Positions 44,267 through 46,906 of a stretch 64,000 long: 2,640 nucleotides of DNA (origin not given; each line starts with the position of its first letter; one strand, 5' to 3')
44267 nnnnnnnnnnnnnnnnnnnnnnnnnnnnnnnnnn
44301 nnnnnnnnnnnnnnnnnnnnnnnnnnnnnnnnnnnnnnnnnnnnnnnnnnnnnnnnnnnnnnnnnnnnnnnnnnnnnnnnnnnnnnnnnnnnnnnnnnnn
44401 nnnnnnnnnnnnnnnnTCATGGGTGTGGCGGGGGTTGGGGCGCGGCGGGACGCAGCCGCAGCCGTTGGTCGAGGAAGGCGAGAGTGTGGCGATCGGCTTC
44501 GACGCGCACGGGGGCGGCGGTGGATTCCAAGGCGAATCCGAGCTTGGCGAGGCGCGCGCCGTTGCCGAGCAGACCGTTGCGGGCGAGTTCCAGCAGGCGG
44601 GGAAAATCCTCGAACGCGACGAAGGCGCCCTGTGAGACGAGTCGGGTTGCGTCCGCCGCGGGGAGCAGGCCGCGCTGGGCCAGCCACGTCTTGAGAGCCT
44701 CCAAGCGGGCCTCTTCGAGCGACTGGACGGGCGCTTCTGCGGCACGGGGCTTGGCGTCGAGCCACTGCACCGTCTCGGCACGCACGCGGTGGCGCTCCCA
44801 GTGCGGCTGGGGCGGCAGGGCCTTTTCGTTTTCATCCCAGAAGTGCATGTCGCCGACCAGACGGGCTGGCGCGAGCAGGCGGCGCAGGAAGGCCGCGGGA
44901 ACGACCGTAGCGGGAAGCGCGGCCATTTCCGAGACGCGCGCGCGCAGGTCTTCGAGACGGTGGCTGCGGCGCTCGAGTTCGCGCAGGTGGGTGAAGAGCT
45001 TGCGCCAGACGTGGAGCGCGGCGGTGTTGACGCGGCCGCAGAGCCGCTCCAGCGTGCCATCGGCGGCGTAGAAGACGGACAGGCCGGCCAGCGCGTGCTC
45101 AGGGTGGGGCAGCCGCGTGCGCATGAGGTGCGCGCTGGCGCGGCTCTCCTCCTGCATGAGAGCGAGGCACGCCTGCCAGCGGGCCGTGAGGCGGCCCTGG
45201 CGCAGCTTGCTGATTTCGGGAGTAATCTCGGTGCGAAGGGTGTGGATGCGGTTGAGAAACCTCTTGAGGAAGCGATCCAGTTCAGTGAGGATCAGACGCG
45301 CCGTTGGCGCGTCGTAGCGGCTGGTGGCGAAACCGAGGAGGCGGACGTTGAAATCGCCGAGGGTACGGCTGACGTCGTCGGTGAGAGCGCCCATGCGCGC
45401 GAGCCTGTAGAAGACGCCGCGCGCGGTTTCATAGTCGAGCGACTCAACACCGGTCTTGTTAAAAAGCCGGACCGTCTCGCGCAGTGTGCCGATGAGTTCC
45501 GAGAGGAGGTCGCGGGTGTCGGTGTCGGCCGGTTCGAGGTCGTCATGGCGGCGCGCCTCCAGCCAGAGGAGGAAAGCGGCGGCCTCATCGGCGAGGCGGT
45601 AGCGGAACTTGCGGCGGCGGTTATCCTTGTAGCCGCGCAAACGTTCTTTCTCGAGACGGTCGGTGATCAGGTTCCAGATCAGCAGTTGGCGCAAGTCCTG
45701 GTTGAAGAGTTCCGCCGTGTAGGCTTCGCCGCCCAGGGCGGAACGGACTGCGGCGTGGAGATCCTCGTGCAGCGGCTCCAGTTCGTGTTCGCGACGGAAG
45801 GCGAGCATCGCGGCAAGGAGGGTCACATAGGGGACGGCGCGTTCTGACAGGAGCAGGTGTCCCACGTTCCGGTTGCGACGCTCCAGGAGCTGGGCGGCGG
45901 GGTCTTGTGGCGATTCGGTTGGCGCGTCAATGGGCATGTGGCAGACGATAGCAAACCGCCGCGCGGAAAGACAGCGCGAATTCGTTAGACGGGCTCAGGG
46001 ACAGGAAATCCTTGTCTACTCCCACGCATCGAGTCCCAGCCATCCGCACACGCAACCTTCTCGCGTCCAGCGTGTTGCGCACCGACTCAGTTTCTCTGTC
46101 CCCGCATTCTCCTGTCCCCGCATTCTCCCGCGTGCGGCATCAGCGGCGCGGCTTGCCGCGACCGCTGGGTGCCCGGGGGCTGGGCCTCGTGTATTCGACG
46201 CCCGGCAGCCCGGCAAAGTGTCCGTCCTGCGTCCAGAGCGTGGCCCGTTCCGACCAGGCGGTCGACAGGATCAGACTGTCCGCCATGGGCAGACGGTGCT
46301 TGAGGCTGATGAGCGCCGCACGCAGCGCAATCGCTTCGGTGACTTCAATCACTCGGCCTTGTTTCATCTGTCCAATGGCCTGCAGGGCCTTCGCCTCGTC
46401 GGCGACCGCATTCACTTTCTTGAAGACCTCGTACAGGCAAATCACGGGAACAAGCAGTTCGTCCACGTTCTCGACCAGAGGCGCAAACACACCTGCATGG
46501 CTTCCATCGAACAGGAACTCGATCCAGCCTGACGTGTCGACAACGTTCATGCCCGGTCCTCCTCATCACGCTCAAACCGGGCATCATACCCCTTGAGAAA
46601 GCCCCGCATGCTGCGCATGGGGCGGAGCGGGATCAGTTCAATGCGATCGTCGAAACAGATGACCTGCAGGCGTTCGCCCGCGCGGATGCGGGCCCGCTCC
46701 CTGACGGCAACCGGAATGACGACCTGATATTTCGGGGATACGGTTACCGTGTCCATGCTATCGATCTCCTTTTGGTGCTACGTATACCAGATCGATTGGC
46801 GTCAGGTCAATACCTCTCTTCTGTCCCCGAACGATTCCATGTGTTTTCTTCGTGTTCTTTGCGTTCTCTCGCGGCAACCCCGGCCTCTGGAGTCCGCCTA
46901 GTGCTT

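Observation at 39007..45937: Complete four-gene Wadjet-like (JetABCD) SMC/condensin-type anti-plasmid defence operon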

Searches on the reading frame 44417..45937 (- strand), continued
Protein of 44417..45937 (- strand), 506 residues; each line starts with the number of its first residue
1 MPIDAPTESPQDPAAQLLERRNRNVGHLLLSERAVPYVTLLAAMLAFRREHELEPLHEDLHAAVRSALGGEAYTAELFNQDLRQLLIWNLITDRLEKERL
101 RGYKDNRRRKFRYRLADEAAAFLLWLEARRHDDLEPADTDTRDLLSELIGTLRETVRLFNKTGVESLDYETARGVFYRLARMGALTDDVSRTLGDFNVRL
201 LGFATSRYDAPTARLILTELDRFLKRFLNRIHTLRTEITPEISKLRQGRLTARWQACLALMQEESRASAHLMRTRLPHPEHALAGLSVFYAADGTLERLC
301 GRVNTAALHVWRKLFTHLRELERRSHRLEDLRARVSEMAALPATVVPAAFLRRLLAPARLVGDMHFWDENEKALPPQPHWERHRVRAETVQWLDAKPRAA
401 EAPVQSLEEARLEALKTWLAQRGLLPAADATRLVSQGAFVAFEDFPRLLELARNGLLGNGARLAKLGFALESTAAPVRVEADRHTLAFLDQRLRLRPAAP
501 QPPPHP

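Call 52: fold_search(model_id=the predicted structure, library=pdb)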
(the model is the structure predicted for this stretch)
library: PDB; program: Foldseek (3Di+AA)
matches with E <= 10: 501; with E <= 0.001: 7
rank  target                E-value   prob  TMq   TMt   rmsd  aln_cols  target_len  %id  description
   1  9qe0_E                6.1e-09  1.00  0.33  0.33  37.5       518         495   13  Neobacillus vireti Wadjet-II JetABC dimer (released 2025-06-25)
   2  9gm7_C                1.2e-05  1.00  0.20  0.22  40.1       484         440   14  MukBEF in a nucleotide-bound state with open neck gate (monomer) (released 2025-03-26)
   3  7nz2_C1               2.1e-05  1.00  0.22  0.24  33.0       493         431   13  Cryo-EM structure of the MukBEF-MatP-DNA tetrad (released 2021-07-07)
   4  3euh_B                5.2e-05  1.00  0.19  0.27  14.7       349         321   13  Crystal Structure of the MukE-MukF Complex (released 2009-01-20)
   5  9gm7_D                8.2e-05  1.00  0.23  0.32  10.6       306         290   14  MukBEF in a nucleotide-bound state with open neck gate (monomer) (released 2025-03-26)
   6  9gm9_D                2.3e-04  1.00  0.20  0.29  17.1       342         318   12  MukBEF in a DNA capture state (released 2025-03-26)
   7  3rpu_A                8.5e-04  0.98  0.16  0.23  16.7       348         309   11  Crystal structure of the MukE-MukF complex (released 2012-03-14)
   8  9gmb_D                1.2e-03  1.00  0.26  0.39   9.7       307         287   13  MukEF in complex with the phage protein gp5.9 (released 2025-03-26)
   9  1t98_B                1.3e-03  1.00  0.23  0.38   9.4       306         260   13  Crystal Structure of MukF(1-287) (released 2005-05-24)
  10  3euh_A                1.8e-03  1.00  0.27  0.37  11.2       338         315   13  Crystal Structure of the MukE-MukF Complex (released 2009-01-20)
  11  9qxt_E                4.5e-02  0.23  0.14  0.14  36.2       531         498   16  E. coli JetABC dimer in the DNA boarding-holding state (released 2025-10-01)
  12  2ntx_A                4.8e-02  0.15  0.10  0.13  24.3       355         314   12  Prone8 (released 2007-01-23)
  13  9qe1_J                5.0e-02  1.00  0.18  0.74   3.2       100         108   17  Neobacillus vireti Wadjet-II JetABC monomer (released 2025-06-25)
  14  7xuq                  5.5e-02  1.00  0.16  0.57   5.3       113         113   21  Crystal structure of Tpe3.0 complexed with N-Boc-3-alkenylindole (released 2022-09-28)
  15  2ntx_B                5.5e-02  0.14  0.10  0.14  22.9       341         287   12  Prone8 (released 2007-01-23)
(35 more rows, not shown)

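Call 85: find_related_loci(query=A2, collection=viral_contigs, flank=8000)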
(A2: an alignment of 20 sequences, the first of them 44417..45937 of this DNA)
Query A2 (506 aa) in viral_contigs; peptide patterns used: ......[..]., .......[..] (x = any residue, [..] = any of these).
40 stretches matched a pattern, but none encodes a relative of the query by tblastn (E <= 1e-3).

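Call 92: search_protein_representatives(alignment_id=A2)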
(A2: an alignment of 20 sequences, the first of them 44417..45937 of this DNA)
Query: 20 sequences, 502 profile positions. Proteins with E-value up to 0.001 (for the whole library): 213; up to 1e-10: 164; up to 1e-30: 101. The best 150 are listed.
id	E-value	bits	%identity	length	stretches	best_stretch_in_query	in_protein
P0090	1.4e-221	753.0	-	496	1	12-499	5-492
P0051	1.4e-215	733.1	-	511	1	6-497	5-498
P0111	3.6e-196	669.1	-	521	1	4-500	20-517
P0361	2.5e-173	593.8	-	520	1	9-497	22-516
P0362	4.3e-165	566.6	-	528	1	11-495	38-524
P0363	5.5e-158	543.2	-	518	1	7-500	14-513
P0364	2.4e-155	534.5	-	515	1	13-496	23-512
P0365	6.2e-154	529.8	-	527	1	6-499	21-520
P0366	7.1e-153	526.3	-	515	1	10-499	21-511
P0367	1.1e-151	522.4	-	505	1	6-496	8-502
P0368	2.8e-151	521.0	-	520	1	9-496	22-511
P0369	6.3e-151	519.9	-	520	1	11-494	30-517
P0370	1.1e-150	519.1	-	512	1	13-483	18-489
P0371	8.4e-150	516.2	-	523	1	13-500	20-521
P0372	1.2e-149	515.7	-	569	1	12-496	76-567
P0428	1.8e-52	195.1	-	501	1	16-479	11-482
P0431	1.1e-51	192.5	-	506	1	28-496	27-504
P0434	8.6e-50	186.3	-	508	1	28-497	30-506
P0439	1.0e-47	179.4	-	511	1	30-474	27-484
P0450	2.1e-37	145.4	-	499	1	35-459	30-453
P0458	7.7e-32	127.0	-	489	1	14-493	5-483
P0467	7.5e-26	107.3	-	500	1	15-431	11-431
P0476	1.6e-21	93.0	-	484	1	19-473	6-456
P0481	2.6e-19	85.7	-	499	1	23-455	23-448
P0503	6.3e-15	71.2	-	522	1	13-454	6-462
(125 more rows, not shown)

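Call 94: search_protein_families(library=pfam, proteins=[P0428, P0431, P0434, P0439, P0450, P0458, P0467, P0476, P0481, P0503], max_evalue=0.01)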
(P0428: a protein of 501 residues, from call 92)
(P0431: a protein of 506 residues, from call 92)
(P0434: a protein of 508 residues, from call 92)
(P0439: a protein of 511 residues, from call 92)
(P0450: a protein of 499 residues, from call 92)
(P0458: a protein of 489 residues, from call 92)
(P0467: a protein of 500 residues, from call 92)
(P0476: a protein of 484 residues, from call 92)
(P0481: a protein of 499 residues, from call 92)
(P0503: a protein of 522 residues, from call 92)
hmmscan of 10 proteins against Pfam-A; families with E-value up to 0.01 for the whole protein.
P0428 (501 aa): 1 family
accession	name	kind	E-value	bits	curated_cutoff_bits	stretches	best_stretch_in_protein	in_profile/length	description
PF09660.15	DUF2397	-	1.2e-13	51.2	28.5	1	25-329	5-298/483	Protein of unknown function (DUF2397)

P0431 (506 aa): 2 families
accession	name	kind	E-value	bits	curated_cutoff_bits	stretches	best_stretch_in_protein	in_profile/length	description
PF09660.15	DUF2397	-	4.6e-17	62.4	28.5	1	25-350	1-308/483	Protein of unknown function (DUF2397)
PF22905.2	Hydro_N_hd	-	0.0085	16.5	27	0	155-268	56-171/195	Hydrolase N-terminal helical domain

P0434 (508 aa): 1 family
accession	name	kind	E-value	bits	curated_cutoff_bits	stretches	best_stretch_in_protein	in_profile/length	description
PF09660.15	DUF2397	-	6.3e-23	81.8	28.5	1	29-321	2-289/483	Protein of unknown function (DUF2397)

P0439 (511 aa): 1 family
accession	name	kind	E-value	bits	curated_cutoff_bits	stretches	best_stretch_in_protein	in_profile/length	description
PF09660.15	DUF2397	-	1.2e-21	77.6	28.5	1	22-352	1-308/483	Protein of unknown function (DUF2397)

P0450 (499 aa): 1 family
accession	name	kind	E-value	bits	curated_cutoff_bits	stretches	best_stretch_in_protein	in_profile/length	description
PF09660.15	DUF2397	-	1.5e-07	31.1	28.5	1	28-358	8-337/483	Protein of unknown function (DUF2397)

P0458 (489 aa): 1 family
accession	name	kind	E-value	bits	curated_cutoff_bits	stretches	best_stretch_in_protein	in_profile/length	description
PF09660.15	DUF2397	-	4.3e-13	49.4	28.5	1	16-309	1-287/483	Protein of unknown function (DUF2397)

P0467 (500 aa): 1 family
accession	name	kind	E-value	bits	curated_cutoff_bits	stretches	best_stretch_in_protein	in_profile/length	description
PF09660.15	DUF2397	-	1e-14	54.7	28.5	1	23-343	2-318/483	Protein of unknown function (DUF2397)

P0476 (484 aa): 2 families
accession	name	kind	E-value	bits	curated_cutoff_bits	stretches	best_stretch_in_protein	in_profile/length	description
PF09660.15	DUF2397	-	1.9e-15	57.1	28.5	1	13-304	1-287/483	Protein of unknown function (DUF2397)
PF23191.1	WH_MCM3_C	-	0.0032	18.1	27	0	168-218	15-67/77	MCM3-like, winged helix domain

P0481 (499 aa): 1 family
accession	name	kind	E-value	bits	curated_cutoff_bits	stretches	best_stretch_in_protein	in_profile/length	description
PF09660.15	DUF2397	-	1e-14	54.7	28.5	1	29-321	4-296/483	Protein of unknown function (DUF2397)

P0503 (522 aa): 1 family
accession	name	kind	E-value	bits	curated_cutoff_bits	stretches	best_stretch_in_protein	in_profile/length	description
PF09660.15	DUF2397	-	1.6e-18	67.2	28.5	1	19-330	1-293/483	Protein of unknown function (DUF2397)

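Call 95: find_encoding_contigs(protein=P0434, flank=8000, max_places=2)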
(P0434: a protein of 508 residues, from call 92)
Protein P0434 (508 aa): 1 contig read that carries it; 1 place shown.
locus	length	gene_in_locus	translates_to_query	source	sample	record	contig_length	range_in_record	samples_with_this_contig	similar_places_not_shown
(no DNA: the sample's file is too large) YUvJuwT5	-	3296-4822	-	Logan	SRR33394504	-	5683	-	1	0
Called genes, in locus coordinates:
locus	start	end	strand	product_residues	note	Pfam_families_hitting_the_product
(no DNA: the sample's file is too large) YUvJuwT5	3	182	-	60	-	?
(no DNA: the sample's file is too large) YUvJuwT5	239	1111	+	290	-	-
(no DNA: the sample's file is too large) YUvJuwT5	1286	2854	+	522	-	-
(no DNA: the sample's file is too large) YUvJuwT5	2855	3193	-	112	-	-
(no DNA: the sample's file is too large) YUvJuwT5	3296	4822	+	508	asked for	PF09660:DUF2397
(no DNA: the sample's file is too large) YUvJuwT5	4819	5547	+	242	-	PF09661:DUF2398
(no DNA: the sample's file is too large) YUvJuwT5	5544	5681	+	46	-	?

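Call 96: find_encoding_contigs(protein=P0503, flank=8000, max_places=2)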
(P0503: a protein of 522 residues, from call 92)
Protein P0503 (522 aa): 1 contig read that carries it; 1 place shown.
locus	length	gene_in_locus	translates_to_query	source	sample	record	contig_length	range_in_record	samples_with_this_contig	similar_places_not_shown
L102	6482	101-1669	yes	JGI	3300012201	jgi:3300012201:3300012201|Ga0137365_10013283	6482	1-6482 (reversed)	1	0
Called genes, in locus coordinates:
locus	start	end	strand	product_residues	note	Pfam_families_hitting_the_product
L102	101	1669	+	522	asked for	PF09660:DUF2397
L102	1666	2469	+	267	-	-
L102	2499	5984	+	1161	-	PF13555:AAA_29 (faint), PF13558:SbcC_Walker_B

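Call 97: find_encoding_contigs(protein=P0458, flank=8000, max_places=2)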
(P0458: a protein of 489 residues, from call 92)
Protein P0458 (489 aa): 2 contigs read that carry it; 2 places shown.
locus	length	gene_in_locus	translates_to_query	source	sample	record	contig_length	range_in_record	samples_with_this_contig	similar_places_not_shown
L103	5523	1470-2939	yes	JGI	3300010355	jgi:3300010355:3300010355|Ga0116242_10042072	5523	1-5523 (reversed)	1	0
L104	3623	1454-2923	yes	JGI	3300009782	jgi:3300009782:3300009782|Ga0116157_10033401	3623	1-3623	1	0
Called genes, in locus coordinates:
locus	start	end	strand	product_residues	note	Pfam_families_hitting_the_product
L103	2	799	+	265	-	?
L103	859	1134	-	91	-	PF10387:DUF2442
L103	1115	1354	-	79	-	PF13711:DUF4160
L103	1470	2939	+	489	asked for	PF09660:DUF2397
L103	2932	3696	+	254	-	PF09661:DUF2398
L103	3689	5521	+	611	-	?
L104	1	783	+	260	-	?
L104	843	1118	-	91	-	PF10387:DUF2442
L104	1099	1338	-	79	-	PF13711:DUF4160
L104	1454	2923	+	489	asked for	PF09660:DUF2397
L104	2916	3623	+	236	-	?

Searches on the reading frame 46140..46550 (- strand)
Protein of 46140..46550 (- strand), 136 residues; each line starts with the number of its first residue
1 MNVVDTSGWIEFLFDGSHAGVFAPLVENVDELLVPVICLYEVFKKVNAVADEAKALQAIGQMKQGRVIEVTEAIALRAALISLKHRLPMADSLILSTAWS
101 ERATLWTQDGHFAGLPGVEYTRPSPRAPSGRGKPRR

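Call 45: search_protein_families(library=pfam, proteins=[window:46140-46550:-], max_evalue=0.001)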
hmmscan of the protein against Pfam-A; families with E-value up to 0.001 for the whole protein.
window:46140-46550:- (136 aa): 1 family
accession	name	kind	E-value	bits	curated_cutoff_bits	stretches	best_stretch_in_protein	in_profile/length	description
PF01850.27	PIN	-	1.3e-14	55.3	23.6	1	3-114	2-116/120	PIN domain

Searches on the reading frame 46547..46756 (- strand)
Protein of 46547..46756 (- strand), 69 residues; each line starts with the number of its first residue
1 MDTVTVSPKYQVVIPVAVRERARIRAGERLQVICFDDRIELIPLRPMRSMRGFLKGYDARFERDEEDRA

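Call 45: search_protein_families(library=pfam, proteins=[window:46547-46756:-], max_evalue=0.001)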
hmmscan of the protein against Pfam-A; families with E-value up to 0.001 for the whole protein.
window:46547-46756:- (69 aa): 1 family
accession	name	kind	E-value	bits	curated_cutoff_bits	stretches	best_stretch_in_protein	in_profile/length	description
PF04014.23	MazE_antitoxin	-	1.9e-07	31.3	24.7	1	3-47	1-46/48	Antidote-toxin recognition MazE, bacterial antitoxin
